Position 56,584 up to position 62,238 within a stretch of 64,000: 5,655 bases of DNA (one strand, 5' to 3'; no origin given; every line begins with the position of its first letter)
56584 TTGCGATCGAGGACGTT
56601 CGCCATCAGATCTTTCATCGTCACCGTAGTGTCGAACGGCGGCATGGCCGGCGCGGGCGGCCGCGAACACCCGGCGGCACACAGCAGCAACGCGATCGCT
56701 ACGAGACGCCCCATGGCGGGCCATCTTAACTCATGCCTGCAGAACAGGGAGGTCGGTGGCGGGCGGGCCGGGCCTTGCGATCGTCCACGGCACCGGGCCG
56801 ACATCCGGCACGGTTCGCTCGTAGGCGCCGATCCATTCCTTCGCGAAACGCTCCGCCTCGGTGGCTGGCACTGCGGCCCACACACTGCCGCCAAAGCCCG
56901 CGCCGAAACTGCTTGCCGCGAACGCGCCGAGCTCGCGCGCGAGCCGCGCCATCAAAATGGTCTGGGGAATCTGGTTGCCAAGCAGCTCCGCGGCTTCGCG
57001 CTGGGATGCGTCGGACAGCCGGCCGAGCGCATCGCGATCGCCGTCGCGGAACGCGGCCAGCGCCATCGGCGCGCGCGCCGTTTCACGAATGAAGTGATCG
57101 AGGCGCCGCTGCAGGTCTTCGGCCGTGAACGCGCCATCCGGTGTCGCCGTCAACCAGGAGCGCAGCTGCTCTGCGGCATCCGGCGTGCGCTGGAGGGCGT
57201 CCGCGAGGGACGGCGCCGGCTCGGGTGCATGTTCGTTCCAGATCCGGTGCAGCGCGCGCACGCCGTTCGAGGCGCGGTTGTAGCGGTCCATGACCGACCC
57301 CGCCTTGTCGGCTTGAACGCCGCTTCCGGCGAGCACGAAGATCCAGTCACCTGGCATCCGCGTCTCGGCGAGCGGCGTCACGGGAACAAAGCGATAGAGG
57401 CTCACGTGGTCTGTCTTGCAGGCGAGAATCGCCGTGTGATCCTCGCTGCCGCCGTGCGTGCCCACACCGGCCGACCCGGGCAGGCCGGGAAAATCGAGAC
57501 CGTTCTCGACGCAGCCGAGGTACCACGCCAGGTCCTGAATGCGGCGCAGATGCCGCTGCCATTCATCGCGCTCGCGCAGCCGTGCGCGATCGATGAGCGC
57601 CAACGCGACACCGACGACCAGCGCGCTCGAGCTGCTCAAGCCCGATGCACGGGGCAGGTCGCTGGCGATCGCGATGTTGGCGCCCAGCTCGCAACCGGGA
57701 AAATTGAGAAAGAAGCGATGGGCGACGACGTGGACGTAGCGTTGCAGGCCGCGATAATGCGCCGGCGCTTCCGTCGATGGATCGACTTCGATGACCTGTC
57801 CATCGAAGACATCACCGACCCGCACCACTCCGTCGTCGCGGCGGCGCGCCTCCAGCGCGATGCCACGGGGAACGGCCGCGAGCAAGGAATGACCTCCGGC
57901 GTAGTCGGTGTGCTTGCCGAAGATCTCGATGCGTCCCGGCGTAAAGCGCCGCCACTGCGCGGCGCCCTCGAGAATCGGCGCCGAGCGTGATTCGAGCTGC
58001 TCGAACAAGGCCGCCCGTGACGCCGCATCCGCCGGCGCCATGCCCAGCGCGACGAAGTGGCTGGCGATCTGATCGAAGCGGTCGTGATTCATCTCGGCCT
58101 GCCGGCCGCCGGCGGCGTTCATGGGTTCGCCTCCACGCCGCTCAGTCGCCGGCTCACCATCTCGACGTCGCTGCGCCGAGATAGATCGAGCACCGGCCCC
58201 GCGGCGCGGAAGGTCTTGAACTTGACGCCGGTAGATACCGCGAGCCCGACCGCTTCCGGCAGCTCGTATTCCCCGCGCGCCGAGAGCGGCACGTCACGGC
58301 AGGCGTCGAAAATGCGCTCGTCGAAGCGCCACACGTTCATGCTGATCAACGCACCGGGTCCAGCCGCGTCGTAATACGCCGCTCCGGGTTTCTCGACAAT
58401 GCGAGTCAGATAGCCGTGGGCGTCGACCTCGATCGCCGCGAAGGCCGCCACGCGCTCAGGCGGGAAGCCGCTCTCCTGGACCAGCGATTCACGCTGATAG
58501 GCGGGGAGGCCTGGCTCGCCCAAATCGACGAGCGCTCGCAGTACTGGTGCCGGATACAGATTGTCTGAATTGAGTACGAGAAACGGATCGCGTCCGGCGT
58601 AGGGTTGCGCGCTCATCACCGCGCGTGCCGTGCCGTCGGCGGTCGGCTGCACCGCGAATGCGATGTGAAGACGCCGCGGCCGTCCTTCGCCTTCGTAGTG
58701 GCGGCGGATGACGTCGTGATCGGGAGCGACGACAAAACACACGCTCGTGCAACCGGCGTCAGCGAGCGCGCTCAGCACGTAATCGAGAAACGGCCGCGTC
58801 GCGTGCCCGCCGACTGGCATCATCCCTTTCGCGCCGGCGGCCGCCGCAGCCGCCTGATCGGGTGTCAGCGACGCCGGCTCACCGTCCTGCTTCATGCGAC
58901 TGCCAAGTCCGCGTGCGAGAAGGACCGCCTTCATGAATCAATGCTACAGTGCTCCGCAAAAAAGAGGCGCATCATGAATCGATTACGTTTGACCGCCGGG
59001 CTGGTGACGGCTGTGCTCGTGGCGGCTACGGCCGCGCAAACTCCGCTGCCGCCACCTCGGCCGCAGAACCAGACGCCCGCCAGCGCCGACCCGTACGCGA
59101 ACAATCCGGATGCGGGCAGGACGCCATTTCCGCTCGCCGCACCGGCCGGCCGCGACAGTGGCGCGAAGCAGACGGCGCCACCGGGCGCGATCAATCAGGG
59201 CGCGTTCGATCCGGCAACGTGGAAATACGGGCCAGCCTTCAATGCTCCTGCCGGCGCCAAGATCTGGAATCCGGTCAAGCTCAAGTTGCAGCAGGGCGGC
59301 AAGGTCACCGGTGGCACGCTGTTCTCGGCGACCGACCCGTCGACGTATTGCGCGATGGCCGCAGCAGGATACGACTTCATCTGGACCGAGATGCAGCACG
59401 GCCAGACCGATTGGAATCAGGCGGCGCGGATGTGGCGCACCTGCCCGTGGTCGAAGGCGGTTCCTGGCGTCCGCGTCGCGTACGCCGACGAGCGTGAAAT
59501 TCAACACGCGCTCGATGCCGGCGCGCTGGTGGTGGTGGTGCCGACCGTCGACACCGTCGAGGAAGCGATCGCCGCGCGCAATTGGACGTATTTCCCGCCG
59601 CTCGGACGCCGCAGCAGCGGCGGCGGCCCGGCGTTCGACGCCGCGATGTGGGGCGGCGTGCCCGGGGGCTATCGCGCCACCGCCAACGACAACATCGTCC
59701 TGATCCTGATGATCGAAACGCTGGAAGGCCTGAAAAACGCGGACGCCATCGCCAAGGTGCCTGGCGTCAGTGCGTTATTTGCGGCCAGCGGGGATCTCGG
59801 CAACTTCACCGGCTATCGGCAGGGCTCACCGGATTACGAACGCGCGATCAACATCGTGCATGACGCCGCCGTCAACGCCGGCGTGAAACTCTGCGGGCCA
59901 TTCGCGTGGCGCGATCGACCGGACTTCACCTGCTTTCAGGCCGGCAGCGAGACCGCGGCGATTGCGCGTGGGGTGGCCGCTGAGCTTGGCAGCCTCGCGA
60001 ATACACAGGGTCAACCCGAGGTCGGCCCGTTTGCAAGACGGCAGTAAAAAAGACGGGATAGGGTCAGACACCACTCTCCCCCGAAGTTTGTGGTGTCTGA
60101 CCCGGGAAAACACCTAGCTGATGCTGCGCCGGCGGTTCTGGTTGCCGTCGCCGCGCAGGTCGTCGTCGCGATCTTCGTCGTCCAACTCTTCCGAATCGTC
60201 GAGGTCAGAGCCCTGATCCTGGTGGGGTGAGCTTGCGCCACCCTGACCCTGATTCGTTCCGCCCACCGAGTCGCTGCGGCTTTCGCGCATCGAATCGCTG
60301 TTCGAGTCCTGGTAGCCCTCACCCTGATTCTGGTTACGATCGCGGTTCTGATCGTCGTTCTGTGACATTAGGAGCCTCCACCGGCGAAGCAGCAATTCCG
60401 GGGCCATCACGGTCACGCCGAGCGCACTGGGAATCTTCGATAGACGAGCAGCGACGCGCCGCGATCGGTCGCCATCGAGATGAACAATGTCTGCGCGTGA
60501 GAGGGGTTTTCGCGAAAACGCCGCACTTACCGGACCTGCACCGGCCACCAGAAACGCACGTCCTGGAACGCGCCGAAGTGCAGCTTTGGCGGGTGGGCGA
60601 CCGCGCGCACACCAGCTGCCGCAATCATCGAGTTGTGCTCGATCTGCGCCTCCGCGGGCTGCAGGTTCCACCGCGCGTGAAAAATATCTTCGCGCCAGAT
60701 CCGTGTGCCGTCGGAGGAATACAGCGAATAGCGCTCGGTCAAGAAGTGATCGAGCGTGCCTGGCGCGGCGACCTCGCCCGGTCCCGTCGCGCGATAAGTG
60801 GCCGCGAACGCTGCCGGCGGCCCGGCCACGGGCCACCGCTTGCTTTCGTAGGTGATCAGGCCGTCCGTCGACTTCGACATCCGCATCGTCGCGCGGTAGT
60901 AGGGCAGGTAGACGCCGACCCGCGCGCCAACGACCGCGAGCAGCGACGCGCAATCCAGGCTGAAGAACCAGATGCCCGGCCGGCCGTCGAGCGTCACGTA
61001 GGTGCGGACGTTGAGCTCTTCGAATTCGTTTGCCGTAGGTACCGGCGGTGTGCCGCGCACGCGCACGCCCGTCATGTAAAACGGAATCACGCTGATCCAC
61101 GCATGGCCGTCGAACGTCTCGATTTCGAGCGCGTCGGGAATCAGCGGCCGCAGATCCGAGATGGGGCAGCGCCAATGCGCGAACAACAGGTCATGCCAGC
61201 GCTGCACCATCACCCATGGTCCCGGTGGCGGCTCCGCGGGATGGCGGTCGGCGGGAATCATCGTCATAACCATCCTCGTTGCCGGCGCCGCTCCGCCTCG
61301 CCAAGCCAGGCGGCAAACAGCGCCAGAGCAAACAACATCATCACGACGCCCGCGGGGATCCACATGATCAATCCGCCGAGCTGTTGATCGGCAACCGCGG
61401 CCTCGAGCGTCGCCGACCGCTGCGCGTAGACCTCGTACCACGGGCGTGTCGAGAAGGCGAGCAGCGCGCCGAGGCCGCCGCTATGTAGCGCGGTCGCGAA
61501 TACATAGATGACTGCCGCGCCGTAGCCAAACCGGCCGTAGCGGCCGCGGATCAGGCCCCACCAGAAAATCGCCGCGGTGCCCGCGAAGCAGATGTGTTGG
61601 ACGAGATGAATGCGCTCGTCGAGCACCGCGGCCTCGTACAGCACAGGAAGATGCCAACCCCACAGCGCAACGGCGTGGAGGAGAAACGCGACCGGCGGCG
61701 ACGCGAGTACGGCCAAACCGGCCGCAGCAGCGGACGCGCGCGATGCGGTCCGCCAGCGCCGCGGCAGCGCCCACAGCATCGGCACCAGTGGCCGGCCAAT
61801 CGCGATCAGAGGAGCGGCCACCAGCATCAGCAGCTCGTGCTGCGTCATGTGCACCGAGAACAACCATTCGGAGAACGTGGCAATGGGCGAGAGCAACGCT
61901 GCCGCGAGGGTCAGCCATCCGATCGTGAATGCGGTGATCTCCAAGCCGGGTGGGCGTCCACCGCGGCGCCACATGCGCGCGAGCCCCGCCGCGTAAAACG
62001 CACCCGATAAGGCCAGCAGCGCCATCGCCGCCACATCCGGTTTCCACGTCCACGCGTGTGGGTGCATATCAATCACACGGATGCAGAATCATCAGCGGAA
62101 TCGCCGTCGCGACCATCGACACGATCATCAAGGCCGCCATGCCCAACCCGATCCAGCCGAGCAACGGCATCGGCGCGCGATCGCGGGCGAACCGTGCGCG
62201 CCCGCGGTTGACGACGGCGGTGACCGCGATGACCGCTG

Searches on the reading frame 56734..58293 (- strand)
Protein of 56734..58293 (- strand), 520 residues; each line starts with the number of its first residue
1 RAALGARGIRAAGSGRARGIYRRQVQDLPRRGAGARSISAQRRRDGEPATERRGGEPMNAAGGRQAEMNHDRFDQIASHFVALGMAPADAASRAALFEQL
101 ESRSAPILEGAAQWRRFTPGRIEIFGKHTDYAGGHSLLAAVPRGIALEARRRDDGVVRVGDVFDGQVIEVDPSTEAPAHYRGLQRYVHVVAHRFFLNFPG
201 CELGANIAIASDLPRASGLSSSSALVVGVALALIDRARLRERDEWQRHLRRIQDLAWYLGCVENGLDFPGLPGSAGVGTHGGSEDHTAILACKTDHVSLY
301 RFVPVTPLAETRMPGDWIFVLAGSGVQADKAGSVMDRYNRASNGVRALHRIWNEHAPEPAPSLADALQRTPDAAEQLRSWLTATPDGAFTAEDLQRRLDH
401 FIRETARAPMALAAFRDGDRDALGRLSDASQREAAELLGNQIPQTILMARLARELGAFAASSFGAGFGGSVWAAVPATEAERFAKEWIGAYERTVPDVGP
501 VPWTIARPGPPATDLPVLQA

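Call 43: search_protein_families(library=pfam, proteins=[window:56734-58293:-], max_evalue=0.00001)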
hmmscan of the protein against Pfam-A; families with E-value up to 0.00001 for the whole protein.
window:56734-58293:- (520 aa): 3 families
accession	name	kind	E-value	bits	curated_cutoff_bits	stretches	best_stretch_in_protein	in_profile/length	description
PF10509.15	GalKase_gal_bdg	-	4.8e-09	36.1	23.1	1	117-150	15-48/49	Galactokinase galactose-binding signature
PF00288.32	GHMP_kinases_N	-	1.6e-07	31.9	22.3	1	189-235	5-48/87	GHMP kinases N terminal domain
PF08544.19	GHMP_kinases_C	-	3.3e-06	27.9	21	1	411-489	1-81/85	GHMP kinases C terminal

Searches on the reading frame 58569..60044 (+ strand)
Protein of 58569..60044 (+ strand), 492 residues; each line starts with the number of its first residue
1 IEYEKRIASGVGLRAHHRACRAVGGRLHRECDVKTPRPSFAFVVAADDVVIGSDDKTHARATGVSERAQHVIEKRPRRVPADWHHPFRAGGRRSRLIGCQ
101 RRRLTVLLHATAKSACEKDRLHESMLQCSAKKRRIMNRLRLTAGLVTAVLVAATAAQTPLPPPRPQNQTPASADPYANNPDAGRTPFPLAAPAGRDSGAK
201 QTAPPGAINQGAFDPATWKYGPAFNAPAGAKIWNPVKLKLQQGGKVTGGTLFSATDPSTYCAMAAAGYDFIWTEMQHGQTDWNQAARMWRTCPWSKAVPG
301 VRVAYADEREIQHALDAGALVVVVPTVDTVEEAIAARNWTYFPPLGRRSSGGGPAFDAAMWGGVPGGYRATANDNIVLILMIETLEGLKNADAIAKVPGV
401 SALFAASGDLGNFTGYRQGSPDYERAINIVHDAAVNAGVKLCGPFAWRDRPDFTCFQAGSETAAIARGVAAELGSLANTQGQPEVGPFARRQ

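Call 43: search_protein_families(library=pfam, proteins=[window:58569-60044:+], max_evalue=0.00001)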
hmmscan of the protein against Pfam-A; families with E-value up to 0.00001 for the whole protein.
window:58569-60044:+ (492 aa): 1 family
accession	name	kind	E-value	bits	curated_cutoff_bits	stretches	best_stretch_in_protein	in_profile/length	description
PF03328.21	HpcH_HpaI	-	3.7e-19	69.3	25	1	255-460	9-206/221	HpcH/HpaI aldolase/citrate lyase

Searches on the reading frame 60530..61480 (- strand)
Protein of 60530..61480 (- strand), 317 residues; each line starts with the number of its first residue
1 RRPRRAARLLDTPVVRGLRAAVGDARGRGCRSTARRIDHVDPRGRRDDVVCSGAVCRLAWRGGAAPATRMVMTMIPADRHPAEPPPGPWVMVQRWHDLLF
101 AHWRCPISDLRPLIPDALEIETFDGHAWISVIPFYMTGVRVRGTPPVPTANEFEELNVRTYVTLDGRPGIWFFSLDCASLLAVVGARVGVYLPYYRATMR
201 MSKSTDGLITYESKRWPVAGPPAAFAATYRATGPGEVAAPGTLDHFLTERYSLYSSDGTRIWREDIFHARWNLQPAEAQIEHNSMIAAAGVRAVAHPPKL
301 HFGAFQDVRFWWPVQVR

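Call 43: search_protein_families(library=pfam, proteins=[window:60530-61480:-], max_evalue=0.00001)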
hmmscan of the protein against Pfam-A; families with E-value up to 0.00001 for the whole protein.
window:60530-61480:- (317 aa): 1 family
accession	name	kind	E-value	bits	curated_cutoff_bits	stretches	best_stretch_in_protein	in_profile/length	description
PF09844.14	DUF2071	-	6e-71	238.9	27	1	93-302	2-207/212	Uncharacterized conserved protein (COG2071)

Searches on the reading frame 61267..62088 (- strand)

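Call 43: search_protein_families(library=pfam, proteins=[window:61267-62088:-], max_evalue=0.00001)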
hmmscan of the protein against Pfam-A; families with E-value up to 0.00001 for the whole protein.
window:61267-62088:- (274 aa): 1 family
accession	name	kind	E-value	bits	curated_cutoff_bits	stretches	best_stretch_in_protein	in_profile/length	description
PF09678.15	Caa3_CtaG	-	7.7e-58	196.1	27.7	1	30-262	1-235/237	Cytochrome c oxidase caa3 assembly factor (Caa3_CtaG)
